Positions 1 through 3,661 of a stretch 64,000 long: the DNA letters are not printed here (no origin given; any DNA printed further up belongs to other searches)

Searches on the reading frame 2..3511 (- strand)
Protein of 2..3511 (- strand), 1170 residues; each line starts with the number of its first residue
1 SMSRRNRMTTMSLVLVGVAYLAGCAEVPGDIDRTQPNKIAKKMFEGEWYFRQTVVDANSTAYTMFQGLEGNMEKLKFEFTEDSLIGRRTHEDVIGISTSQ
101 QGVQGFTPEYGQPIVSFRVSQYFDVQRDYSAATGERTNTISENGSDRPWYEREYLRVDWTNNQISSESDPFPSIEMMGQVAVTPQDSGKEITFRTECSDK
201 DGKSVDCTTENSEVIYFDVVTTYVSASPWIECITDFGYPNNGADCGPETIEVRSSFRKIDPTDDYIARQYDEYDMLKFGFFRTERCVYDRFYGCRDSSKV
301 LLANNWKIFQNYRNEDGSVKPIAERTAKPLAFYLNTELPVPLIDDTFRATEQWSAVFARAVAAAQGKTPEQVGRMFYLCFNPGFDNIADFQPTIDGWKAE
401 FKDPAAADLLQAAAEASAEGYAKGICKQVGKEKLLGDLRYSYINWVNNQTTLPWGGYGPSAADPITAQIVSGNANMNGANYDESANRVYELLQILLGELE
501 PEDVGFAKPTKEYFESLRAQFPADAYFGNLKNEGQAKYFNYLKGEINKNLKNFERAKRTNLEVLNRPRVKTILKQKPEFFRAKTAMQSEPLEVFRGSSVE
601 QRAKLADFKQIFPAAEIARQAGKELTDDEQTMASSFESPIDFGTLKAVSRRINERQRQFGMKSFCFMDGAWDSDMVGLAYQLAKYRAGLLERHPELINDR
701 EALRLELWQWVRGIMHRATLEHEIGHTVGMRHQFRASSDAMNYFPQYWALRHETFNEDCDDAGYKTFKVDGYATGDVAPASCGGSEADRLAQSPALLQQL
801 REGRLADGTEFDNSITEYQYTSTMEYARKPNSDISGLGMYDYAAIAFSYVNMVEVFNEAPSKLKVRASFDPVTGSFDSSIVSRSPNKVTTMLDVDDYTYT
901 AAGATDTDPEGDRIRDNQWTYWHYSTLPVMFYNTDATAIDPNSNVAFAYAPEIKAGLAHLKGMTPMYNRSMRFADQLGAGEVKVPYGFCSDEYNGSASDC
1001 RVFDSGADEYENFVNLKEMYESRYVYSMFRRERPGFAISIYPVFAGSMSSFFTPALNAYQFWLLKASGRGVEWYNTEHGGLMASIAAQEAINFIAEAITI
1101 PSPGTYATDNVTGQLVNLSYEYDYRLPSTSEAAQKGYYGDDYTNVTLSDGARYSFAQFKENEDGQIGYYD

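Call 33: search_protein_families(library=pfam, proteins=[window:2-3511:-], max_evalue=0.001)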
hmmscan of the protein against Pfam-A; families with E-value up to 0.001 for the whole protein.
window:2-3511:- (1170 aa): 1 family
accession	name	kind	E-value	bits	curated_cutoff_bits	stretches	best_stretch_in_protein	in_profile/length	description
PF16313.11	DUF4953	-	0.00014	21.6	24.2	0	717-739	14-36/316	Met-zincin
